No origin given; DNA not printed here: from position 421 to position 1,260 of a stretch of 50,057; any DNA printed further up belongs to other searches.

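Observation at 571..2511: Start/stop-abutting ABC-type ATPase plus PIN-like nuclease pair: candidate unnamed two-gene defence module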

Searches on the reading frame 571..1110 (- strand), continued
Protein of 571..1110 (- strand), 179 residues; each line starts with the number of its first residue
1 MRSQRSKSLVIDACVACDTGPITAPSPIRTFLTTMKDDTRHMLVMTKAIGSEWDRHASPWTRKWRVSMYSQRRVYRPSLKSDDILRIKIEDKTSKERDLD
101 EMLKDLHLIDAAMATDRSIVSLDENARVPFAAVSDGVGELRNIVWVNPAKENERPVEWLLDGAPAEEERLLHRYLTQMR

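Call 44: find_related_loci(query=A3, collection=genome_contigs, flank=10000)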
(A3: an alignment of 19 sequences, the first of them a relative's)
Query A3 (188 aa) in genome_contigs; peptide patterns used: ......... (x = any residue, [..] = any of these).
149 stretches matched a pattern; 120 encode a relative of the query (tblastn E <= 1e-3); the best 80 are kept; 80 distinct loci.
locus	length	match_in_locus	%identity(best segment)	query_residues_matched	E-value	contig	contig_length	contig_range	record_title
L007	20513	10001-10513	40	6-175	9e-37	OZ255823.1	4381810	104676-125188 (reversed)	MAG: Capsulimonadaceae bacterium isolate 0e0e4994-cba3-4c6d-b89d-4184e066f449 genome assembly, chromosome: 1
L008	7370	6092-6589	42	6-171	3e-36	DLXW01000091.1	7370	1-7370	MAG TPA_asm: Cyanothece sp. UBA12306 contig_6636, whole genome shotgun sequence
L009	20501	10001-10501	42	3-172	4e-36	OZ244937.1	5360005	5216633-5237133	MAG: Candidatus Latescibacterota bacterium isolate 1c493fcc-a489-4500-a9bd-4f4019e95c1e genome assembly, chromosome: 1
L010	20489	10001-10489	41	6-171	8e-36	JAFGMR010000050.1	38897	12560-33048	MAG: Methanotrichaceae archaeon isolate Zod_Metabat.485 k87_7650279, whole genome shotgun sequence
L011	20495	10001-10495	40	6-171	6e-36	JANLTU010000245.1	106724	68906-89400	MAG: Gammaproteobacteria bacterium isolate OTE_25_metabat_136 OTE_25_k141_1087957, whole genome shotgun sequence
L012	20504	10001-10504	42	6-171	7e-35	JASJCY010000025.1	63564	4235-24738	MAG: Nostocaceae cyanobacterium isolate MO_167.B47 MO_167.c_371, whole genome shotgun sequence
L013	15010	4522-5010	41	6-171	9e-35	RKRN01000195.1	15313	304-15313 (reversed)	MAG: Candidatus Latescibacterota bacterium isolate PNGco_C_bin1 scaffold_537, whole genome shotgun sequence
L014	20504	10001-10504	42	2-172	9e-35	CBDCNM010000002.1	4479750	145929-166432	MAG: Candidatus Latescibacterota bacterium isolate f150df7c-f474-47d5-8e53-e740a55afba2 genome assembly, contig: contig_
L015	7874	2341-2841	40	6-172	4e-34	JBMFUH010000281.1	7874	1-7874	MAG: Isosphaeraceae bacterium isolate KM4347-34 NODE_2760_length_7874_cov_8.408492, whole genome shotgun sequence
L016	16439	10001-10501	37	6-172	9e-34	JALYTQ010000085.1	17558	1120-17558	MAG: Chloroflexota bacterium isolate LIV bin34 SD1462_NODE_521_length_17558_cov_1.403075, whole genome shotgun sequence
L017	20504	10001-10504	37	6-173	1e-33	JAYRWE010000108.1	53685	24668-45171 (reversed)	MAG: bacterium isolate NJ_NJASGE3bin.37 k141_1346090, whole genome shotgun sequence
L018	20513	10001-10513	41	6-175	2e-33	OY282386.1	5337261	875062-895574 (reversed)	MAG: Candidatus Poribacteria bacterium genome assembly, chromosome: 1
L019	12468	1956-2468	39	2-172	2e-33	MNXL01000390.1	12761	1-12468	MAG: Anaerolineae bacterium CG2_30_64_16 cg2_3.0_scaffold_4627_c, whole genome shotgun sequence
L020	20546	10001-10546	39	6-186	6e-33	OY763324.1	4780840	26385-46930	MAG: Candidatus Poribacteria bacterium isolate 3d2a48e4-3859-4b6e-83ef-b4ffa18775ef genome assembly, chromosome: 1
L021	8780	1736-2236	37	6-172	5e-33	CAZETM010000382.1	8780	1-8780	MAG TPA_asm: uncultured Polyangium sp. isolate binchicken_co186_95 genome assembly, contig: NODE_10924_length_8780_cov_6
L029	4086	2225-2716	39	6-171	2e-32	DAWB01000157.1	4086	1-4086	MAG TPA_asm: Methanosaeta sp. UBA80 UBA80_contig_122741, whole genome shotgun sequence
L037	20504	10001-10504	41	6-172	5e-31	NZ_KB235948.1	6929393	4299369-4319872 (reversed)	Oscillatoria sp. PCC 10802 Osc10802DRAFT_Contig7.7, whole genome shotgun sequence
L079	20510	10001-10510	33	6-175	8e-26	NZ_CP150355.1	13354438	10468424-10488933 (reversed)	Sorangium sp. So ce1000 chromosome, complete genome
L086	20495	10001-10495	37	5-171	6e-25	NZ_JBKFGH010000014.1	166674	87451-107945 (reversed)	Neobacillus sp. LXY-4 contig14, whole genome shotgun sequence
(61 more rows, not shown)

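Call 50: search_protein_families(library=pfam, alignment_id=A4, max_evalue=0.00001)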
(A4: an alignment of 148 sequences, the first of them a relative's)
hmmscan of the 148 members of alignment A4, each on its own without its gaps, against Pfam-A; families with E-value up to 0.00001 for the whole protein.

A. member 1, L007:8069-8443:- (124 aa): 0 families

B. families by the number of members that match (of 148 scanned): 155 families (the first 25 are shown)
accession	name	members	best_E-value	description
PF00578.27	AhpC-TSA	8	1.1e-23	AhpC/TSA family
PF08534.16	Redoxin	8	5.2e-21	Redoxin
PF05721.19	PhyH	7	2.2e-33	Phytanoyl-CoA dioxygenase (PhyH)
PF01370.27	Epimerase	5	3.8e-12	NAD dependent epimerase/dehydratase family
PF13905.12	Thioredoxin_8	5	2.5e-10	Thioredoxin-like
PF00085.26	Thioredoxin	5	1.6e-08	Thioredoxin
PF13460.12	NAD_binding_10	5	2.8e-07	NAD(P)H-binding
PF09424.15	YqeY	4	5.4e-46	Yqey-like protein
PF01266.30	DAO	3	2.1e-73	FAD dependent oxidoreductase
PF13098.12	Thioredoxin_2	3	3.2e-09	Thioredoxin-like domain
PF18944.7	DUF5691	2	4.4e-122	Family of unknown function (DUF5691)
PF00326.27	Peptidase_S9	2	1.5e-53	Prolyl oligopeptidase family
PF13520.12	AA_permease_2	2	2.6e-53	Amino acid permease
PF01925.25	TauE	2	4.8e-50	Sulfite exporter TauE/SafE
PF00009.33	GTP_EFTU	2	5.6e-37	Elongation factor Tu GTP binding domain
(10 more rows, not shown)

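Call 51: search_protein_families(library=padloc, alignment_id=A4, max_evalue=1e-10)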
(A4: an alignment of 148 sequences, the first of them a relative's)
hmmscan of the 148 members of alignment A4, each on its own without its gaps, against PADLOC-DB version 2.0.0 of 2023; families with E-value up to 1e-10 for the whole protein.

A. member 1, L007:8069-8443:- (124 aa): 0 families

B. families by the number of members that match (of 148 scanned): 123 families (the first 25 are shown)
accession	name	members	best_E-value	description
PDLC04175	HEC-01A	2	4.5e-140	-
PDLC04177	HEC-01A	2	1e-54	-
PDLC04178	HEC-01A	2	2.8e-47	-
PDLC04183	HEC-01A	2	4.9e-41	-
PDLC04182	HEC-01A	2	5.6e-39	-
PDLC04176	HEC-01A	2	2e-36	-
PDLC04179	HEC-01A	2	4.3e-33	-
PDLC04184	HEC-01A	2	3e-29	-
PDLC04393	PDC-M07A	2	1e-28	-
PDLC03878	NsnB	2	2.1e-28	-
PDLC04391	PDC-M07A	2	1.5e-27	-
PDLC04392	PDC-M07A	2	3.7e-26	-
PDLC04135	mad3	2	7.9e-26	mads_3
PDLC04389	PDC-M07A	2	2.4e-25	-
PDLC02980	AriA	2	5.3e-25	-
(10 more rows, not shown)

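Call 58: list_cluster_members(proteins=[L037:9977-10507:+, L037:8587-9972:+, L079:9977-10519:+, L086:9992-10522:+, L086:8617-9996:+, L010:8623-9978:+])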
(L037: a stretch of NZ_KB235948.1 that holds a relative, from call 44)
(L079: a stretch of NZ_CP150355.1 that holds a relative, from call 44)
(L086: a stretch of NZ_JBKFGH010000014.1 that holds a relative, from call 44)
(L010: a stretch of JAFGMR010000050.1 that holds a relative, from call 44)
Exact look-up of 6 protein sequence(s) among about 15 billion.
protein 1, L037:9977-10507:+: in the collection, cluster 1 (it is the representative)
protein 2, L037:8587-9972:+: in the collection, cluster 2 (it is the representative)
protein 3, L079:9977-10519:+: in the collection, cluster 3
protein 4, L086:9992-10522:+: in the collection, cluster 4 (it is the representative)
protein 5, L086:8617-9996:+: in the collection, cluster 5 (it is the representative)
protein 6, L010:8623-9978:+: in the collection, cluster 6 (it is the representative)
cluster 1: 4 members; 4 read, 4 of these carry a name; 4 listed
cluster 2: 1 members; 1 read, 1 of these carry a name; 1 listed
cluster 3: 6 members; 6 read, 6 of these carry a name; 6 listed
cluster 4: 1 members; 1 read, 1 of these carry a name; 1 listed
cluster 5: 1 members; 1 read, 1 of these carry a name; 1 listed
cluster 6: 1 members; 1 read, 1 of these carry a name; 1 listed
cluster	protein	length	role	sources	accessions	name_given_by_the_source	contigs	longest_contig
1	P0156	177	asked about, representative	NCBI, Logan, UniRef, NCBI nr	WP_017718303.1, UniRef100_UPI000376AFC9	hypothetical protein [Kamptonema formosum] | hypothetical protein n=1 Tax=Kamptonema formosum TaxID=331992 RepID=UPI000376AFC9 | hypothetical protein [Oscillatoria sp. PCC 10802]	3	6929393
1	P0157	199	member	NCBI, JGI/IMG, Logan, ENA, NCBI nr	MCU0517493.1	MAG: hypothetical protein MUC60_11665 [Oscillatoria sp. Prado101] | hypothetical protein | hypothetical protein [Oscillatoria sp. Prado101]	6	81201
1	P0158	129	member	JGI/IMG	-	hypothetical protein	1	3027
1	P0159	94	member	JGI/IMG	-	hypothetical protein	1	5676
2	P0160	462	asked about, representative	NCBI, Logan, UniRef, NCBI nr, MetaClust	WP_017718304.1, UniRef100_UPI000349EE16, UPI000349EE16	AAA family ATPase [Kamptonema formosum] | AAA family ATPase n=1 Tax=Kamptonema formosum TaxID=331992 RepID=UPI000349EE16 | AAA family ATPase [Oscillatoria sp. PCC 10802]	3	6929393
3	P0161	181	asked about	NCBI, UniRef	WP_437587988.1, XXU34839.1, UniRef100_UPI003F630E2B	hypothetical protein [Sorangium sp. So ce1000] | hypothetical protein n=1 Tax=Sorangium sp. So ce1000 TaxID=3133325 RepID=UPI003F630E2B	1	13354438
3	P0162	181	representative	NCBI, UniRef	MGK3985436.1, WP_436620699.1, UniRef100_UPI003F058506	hypothetical protein WME99_20490 [Sorangium sp. So ce136] | hypothetical protein n=1 Tax=Sorangium sp. So ce136 TaxID=3133284 RepID=UPI003F058506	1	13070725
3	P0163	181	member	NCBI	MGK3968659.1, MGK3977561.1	hypothetical protein WMF38_38350 [Sorangium sp. So ce118]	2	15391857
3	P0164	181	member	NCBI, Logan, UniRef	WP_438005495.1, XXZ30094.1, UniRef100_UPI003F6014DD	hypothetical protein WME89_43365 [Sorangium sp. So ce321] | hypothetical protein n=1 Tax=Sorangium sp. So ce321 TaxID=3133300 RepID=UPI003F6014DD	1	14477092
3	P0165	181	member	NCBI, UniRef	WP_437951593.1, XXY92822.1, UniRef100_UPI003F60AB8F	hypothetical protein WME98_12755 [Sorangium sp. So ce296] | hypothetical protein n=1 Tax=Sorangium sp. So ce296 TaxID=3133296 RepID=UPI003F60AB8F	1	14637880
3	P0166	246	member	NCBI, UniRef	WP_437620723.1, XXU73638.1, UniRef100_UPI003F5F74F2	hypothetical protein [Sorangium sp. So ce1151] | hypothetical protein n=1 Tax=Sorangium sp. So ce1151 TaxID=3133332 RepID=UPI003F5F74F2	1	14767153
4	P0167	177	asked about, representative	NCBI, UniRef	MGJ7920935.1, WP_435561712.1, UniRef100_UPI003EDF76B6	hypothetical protein [Neobacillus sp. LXY-4] | hypothetical protein n=1 Tax=Neobacillus sp. LXY-4 TaxID=3379826 RepID=UPI003EDF76B6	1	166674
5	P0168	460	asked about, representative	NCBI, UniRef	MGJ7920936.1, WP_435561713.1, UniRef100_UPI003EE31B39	AAA family ATPase [Neobacillus sp. LXY-4] | AAA family ATPase n=1 Tax=Neobacillus sp. LXY-4 TaxID=3379826 RepID=UPI003EE31B39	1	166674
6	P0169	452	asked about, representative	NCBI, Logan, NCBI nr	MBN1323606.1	MAG: AAA family ATPase [Methanotrichaceae archaeon] | AAA family ATPase [Methanotrichaceae archaeon]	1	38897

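Call 65: search_protein_families(library=pfam, proteins=[P0006, P0007, P0008, L029:2195-2728:+, L010:9983-10504:+], max_evalue=1)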
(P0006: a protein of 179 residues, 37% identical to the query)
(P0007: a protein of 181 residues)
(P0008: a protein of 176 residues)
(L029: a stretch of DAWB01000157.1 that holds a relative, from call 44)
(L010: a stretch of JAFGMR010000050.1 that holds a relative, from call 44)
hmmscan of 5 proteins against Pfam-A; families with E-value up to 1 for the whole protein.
P0006 (179 aa): 3 families
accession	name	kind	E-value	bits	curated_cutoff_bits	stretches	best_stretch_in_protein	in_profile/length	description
PF13470.12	PIN_3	-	3.1e-06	28.4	27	1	9-122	1-111/115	PIN domain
PF16289.11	PIN_12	-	0.0011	19.9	32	1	10-144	1-133/172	PIN domain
PF14022.11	DUF4238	-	0.2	11.5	27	1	53-151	86-193/281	Protein of unknown function (DUF4238)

P0007 (181 aa): 3 families
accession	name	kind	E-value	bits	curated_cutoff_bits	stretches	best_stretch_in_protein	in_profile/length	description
PF16289.11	PIN_12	-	3.7e-05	24.6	32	1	10-120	1-96/172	PIN domain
PF13470.12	PIN_3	-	0.00019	22.7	27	1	9-63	1-54/115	PIN domain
PF18476.7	PIN_8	-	0.003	18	26.1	1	11-108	3-102/227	PIN like domain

P0008 (176 aa): 0 families

L029:2195-2728:+ (178 aa): 0 families

L010:9983-10504:+ (174 aa): 2 families
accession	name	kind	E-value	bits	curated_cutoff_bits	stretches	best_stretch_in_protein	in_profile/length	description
PF10016.14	DUF2259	-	0.24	11.8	25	1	72-129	15-75/189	Predicted secreted protein (DUF2259)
PF04131.20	NanE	-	0.24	11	27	1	77-141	30-91/192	Putative N-acetylmannosamine-6-phosphate epimerase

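Call 78: search_dna_similar(query=window:571-1110:-, collection=plasmids, mode=protein, max_evalue=0.001, max_rows=25)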
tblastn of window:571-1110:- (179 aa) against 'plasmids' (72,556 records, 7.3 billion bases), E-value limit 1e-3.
No match.

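Call 79: search_dna_similar(query=window:571-1110:-, collection=phages, mode=protein, max_evalue=0.001, max_rows=25)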
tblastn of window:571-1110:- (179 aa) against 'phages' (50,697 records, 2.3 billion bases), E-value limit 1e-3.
No match.

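Call 80: find_related_loci(query=A3, collection=viral_contigs, flank=10000)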
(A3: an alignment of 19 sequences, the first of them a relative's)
Query A3 (188 aa) in viral_contigs; peptide patterns used: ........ (x = any residue, [..] = any of these).
35 stretches matched a pattern; 2 encode a relative of the query (tblastn E <= 1e-3); 2 distinct loci.
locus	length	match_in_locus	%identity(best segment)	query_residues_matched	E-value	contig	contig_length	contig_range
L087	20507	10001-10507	39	1-171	2e-31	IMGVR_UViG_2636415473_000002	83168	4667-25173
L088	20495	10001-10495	31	6-172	3e-20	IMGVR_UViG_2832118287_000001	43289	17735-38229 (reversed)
